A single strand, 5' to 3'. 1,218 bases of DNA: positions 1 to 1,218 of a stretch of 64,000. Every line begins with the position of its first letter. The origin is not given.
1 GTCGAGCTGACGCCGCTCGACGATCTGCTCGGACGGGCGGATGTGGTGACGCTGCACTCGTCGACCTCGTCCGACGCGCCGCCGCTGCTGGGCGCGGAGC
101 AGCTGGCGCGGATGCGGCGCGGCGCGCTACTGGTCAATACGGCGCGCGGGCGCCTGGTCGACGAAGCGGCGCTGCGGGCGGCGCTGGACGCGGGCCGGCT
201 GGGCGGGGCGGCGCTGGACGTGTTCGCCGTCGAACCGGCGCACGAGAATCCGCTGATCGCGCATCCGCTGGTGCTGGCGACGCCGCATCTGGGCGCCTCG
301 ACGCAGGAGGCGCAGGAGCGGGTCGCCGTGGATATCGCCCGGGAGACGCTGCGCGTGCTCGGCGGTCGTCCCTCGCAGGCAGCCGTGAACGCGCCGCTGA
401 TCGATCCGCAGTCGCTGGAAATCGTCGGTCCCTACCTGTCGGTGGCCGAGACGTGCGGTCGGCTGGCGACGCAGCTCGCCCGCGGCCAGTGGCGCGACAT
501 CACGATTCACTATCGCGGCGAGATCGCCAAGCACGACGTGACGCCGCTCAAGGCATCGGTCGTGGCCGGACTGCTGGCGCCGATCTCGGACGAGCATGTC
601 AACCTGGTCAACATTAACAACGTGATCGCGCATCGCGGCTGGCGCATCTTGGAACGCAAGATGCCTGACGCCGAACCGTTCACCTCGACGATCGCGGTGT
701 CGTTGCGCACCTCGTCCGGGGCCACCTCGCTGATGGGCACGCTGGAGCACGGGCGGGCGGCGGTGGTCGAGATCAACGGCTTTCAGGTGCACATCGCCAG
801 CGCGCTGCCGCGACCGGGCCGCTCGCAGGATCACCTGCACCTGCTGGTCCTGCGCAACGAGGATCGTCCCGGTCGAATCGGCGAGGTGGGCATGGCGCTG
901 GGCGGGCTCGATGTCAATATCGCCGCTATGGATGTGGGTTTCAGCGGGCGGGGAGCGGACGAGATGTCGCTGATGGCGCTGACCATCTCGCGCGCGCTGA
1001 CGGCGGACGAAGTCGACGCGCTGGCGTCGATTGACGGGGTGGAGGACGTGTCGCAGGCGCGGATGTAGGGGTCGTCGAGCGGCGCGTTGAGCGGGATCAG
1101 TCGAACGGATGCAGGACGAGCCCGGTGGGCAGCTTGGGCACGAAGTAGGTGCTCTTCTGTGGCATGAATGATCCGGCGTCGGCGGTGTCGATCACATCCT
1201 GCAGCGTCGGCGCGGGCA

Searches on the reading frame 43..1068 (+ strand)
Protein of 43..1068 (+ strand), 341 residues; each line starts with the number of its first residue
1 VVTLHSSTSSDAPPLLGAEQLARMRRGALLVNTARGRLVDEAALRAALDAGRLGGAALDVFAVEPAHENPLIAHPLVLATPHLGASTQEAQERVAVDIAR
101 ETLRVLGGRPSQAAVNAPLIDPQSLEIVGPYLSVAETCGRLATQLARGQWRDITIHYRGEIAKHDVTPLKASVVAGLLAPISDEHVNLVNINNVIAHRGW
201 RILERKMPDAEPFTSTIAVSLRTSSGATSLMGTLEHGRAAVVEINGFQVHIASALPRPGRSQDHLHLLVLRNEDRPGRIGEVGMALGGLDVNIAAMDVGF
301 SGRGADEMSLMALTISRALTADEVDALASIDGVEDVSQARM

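Call 65: search_protein_families(library=pfam, proteins=[window:43-1068:+], max_evalue=0.001)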
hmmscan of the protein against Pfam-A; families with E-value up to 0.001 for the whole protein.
window:43-1068:+ (341 aa): 3 families
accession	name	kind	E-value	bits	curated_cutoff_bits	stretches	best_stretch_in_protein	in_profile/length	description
PF02826.25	2-Hacid_dh_C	-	6.5e-25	88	25.1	1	2-84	95-178/178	D-isomer specific 2-hydroxyacid dehydrogenase, NAD binding domain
PF19304.4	PGDH_inter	-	6.6e-22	78.3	27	1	128-244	2-118/119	D-3-phosphoglycerate dehydrogenase intervening domain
PF01842.31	ACT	-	2.7e-06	27.5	27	1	267-330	2-64/66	ACT domain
